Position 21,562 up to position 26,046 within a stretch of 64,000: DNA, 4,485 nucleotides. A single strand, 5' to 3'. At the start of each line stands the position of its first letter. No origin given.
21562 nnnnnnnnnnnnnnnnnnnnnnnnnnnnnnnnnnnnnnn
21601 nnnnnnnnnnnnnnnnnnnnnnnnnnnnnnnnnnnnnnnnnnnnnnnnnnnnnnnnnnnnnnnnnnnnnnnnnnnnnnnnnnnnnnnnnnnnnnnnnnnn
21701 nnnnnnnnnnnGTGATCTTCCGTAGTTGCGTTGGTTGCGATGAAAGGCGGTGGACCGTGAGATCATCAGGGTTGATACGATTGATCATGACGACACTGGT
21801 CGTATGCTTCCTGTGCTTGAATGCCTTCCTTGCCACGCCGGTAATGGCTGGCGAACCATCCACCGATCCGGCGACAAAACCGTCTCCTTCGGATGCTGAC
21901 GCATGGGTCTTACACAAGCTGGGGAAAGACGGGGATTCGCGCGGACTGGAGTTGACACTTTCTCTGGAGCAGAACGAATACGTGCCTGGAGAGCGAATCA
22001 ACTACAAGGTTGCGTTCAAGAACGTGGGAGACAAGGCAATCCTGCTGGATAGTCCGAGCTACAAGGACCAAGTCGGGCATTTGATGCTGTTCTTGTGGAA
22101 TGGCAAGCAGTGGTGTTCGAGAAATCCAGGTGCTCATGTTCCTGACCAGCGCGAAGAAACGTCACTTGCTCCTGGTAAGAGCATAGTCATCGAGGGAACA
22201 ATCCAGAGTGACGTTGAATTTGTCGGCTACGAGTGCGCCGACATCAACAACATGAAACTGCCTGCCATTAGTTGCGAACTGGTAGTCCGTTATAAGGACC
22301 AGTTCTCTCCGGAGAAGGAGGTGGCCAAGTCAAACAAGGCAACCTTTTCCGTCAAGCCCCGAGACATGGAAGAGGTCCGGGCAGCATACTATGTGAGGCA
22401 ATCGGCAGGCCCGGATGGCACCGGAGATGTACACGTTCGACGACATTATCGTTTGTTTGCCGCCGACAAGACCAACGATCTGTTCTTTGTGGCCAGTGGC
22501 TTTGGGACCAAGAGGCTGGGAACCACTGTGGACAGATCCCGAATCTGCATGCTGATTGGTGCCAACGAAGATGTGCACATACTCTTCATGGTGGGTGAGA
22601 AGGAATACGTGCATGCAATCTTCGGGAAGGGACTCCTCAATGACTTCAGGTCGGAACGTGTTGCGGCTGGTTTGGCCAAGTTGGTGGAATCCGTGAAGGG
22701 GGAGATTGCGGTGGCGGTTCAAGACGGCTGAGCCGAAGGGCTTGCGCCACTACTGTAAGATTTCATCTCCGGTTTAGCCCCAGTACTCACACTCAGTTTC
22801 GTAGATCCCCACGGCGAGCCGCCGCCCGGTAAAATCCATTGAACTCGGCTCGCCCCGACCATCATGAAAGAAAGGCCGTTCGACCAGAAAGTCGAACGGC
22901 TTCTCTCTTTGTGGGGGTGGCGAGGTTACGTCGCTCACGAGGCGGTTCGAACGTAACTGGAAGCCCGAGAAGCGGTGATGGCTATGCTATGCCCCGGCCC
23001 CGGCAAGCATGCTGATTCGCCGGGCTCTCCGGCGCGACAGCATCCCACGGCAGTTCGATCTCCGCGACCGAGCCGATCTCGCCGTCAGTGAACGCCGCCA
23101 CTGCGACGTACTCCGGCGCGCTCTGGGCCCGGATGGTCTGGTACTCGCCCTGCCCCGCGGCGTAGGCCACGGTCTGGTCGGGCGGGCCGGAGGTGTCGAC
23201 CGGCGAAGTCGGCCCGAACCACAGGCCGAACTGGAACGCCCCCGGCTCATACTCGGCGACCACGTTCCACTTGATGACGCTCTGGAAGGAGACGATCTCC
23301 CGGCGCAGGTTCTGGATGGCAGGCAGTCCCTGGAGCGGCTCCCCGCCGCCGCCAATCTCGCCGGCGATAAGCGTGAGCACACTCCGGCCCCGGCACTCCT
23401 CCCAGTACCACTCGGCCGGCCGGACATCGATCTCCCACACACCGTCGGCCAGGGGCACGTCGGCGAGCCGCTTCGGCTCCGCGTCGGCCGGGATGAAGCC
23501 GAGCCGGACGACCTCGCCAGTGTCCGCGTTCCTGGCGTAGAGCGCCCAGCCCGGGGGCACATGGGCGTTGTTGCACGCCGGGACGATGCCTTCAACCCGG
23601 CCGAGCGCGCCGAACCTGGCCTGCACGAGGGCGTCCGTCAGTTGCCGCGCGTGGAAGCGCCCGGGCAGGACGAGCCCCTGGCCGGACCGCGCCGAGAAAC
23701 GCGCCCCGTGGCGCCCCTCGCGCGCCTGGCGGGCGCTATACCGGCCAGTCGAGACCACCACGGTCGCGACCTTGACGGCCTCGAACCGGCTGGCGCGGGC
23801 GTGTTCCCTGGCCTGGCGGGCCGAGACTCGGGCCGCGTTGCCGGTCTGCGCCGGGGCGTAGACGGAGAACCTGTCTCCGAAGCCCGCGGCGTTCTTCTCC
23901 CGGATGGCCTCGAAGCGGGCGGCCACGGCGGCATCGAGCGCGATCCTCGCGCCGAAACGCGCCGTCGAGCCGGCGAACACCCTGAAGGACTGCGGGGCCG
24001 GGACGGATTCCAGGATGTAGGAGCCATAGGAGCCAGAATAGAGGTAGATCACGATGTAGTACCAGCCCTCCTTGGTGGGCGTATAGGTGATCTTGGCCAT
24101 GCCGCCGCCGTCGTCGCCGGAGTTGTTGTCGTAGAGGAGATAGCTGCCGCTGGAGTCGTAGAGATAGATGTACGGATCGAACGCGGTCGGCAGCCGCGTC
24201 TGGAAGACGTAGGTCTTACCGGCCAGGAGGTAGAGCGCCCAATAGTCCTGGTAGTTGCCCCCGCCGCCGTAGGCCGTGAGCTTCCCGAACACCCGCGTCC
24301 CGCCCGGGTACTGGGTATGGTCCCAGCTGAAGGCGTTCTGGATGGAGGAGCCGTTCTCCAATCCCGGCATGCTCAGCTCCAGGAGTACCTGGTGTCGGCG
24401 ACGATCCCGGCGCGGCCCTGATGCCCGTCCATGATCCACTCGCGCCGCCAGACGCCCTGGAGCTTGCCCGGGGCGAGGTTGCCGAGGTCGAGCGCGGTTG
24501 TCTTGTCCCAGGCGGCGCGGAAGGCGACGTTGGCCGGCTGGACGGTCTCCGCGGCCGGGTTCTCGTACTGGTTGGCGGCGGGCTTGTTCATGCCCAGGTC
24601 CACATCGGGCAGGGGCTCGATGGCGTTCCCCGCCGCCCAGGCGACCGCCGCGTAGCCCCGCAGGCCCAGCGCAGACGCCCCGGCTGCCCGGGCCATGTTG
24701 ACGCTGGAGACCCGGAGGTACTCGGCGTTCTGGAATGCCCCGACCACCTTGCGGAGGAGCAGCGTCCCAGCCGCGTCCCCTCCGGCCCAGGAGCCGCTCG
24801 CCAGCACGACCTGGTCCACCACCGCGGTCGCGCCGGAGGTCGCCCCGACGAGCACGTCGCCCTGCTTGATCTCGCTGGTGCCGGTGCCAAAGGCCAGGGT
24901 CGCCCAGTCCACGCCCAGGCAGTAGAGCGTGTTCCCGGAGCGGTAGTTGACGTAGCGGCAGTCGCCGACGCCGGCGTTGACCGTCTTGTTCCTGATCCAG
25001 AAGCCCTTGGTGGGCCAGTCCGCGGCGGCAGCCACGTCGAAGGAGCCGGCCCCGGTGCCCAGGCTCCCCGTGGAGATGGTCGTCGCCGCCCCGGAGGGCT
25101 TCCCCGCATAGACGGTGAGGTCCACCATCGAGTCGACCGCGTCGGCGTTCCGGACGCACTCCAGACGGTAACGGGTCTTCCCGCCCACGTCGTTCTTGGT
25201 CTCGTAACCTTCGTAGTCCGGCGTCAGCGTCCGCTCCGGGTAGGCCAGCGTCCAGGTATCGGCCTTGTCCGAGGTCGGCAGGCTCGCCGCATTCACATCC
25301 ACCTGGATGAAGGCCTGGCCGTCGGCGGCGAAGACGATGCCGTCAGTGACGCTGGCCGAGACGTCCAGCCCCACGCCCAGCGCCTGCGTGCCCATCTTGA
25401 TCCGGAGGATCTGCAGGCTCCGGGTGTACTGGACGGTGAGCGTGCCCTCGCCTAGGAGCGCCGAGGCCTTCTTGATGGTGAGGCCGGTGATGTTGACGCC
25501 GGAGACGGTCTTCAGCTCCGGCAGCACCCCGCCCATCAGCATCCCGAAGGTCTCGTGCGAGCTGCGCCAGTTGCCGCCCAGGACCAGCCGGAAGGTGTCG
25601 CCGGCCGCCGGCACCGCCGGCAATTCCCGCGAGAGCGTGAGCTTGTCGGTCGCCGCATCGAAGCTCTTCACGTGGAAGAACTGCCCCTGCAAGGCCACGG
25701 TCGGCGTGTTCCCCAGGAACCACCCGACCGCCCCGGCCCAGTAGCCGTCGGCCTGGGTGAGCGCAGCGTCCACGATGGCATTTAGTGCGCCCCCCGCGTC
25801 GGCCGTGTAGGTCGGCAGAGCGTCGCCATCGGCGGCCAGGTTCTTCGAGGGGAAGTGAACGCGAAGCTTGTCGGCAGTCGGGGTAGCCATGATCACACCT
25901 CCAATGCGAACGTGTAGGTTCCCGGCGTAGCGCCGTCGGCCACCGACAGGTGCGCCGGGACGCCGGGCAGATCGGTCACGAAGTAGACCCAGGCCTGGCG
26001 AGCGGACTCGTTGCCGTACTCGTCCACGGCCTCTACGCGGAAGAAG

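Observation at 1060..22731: Cluster of giant Sec-exported proteins with swapped C-termini, each followed by exported partner genes (polymorphic effector/immunity-like)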

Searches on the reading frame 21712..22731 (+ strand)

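Call 4: search_protein_families(library=pfam, proteins=[window:21712-22731:+], max_evalue=0.01)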
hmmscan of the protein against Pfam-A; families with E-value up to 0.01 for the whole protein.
window:21712-22731:+ (339 aa): 0 families

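Call 40: search_protein_families(library=pfam, proteins=[window:21787-22731:+], max_evalue=1)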
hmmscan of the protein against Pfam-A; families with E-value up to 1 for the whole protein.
window:21787-22731:+ (314 aa): 1 family
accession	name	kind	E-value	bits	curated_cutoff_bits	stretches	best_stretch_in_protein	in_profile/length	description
PF02752.27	Arrestin_C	-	0.21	12.3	27.7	1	54-82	5-33/137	Arrestin (or S-antigen), C-terminal domain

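Call 56: search_protein_families(library=ncbifam, proteins=[window:21787-22731:+], max_evalue=1)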
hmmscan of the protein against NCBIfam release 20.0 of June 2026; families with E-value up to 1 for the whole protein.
window:21787-22731:+ (314 aa): 1 family
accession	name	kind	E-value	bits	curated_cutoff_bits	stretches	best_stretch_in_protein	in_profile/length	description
TIGR01451.2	B_ant_repeat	repeat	0.14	12.2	24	0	65-82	8-25/53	DUF11 type repeat protein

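Call 90: search_protein_families(library=phrogs, proteins=[window:21787-22731:+], max_evalue=0.01)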
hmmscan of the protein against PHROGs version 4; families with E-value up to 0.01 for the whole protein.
window:21787-22731:+ (314 aa): 0 families

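Call 91: search_protein_families(library=padloc, proteins=[window:21787-22731:+], max_evalue=0.01)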
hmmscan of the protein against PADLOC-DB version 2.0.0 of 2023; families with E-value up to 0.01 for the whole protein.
window:21787-22731:+ (314 aa): 0 families

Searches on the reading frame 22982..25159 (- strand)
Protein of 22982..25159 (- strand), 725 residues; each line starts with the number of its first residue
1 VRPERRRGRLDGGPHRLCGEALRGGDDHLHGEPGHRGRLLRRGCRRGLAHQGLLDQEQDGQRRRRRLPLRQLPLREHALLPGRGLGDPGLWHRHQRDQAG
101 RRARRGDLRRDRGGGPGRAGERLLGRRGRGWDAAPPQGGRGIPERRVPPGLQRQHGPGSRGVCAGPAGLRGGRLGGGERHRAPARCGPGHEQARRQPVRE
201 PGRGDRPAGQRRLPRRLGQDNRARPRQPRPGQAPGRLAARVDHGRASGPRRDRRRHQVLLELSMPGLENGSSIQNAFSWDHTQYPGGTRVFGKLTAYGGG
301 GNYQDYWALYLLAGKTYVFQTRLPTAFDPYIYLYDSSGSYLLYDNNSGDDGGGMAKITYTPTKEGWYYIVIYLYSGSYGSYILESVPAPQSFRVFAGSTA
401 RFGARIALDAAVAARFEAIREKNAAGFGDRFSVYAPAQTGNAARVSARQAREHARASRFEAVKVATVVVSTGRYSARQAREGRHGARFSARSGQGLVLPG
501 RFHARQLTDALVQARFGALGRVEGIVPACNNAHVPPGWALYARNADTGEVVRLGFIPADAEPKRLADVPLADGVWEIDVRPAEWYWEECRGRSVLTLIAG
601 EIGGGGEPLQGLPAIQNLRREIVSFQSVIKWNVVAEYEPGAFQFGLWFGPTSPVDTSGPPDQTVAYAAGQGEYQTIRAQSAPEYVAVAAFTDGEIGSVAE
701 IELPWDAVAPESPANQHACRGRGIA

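Call 9: search_protein_families(library=pfam, proteins=[window:22982-25159:-], max_evalue=0.001)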
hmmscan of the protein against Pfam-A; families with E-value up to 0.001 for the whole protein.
window:22982-25159:- (725 aa): 1 family
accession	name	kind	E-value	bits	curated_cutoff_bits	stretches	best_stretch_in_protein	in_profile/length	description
PF04151.21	PPC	-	2.3e-05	25.6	25.9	1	304-372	2-69/70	Bacterial pre-peptidase C-terminal domain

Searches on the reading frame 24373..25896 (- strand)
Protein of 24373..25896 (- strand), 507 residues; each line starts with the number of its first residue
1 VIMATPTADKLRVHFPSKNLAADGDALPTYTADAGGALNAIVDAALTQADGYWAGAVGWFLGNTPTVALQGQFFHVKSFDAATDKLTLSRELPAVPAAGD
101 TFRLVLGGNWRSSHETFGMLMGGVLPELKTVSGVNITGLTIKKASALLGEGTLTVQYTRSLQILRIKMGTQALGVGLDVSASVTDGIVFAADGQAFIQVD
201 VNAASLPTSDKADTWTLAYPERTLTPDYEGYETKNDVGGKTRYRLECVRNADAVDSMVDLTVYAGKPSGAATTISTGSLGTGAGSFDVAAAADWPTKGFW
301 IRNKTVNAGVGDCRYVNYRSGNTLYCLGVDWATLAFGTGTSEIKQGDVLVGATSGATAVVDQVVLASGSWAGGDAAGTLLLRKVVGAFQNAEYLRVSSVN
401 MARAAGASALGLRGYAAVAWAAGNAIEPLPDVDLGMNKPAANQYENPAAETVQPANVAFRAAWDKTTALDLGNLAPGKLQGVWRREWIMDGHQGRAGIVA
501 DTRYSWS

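Call 9: search_protein_families(library=pfam, proteins=[window:24373-25896:-], max_evalue=0.001)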
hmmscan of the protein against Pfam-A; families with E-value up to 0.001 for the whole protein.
window:24373-25896:- (507 aa): 0 families

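Call 22: find_related_loci(query=window:24373-25896:-, collection=viral_contigs, flank=10000)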
Query window:24373-25896:- (507 aa) in viral_contigs; peptide patterns used: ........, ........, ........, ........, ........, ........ (x = any residue, [..] = any of these).
9 stretches matched a pattern; 6 encode a relative of the query (tblastn E <= 1e-3); 6 distinct loci.
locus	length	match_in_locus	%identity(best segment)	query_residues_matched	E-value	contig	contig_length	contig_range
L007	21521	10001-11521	79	2-507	0e+0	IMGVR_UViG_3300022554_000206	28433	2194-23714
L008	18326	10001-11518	78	3-507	0e+0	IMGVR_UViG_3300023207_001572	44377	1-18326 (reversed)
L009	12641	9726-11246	75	1-507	0e+0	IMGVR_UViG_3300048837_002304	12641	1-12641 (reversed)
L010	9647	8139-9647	74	1-503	0e+0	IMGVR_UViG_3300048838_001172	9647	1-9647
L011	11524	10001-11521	69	5-507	0e+0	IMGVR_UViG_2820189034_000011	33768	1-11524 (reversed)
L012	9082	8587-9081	83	2-166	2e-83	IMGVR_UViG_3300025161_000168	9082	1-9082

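Call 33: search_protein_families(library=phrogs, proteins=[window:24373-25896:-], max_evalue=0.001)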
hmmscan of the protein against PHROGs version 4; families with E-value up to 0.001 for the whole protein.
window:24373-25896:- (507 aa): 0 families
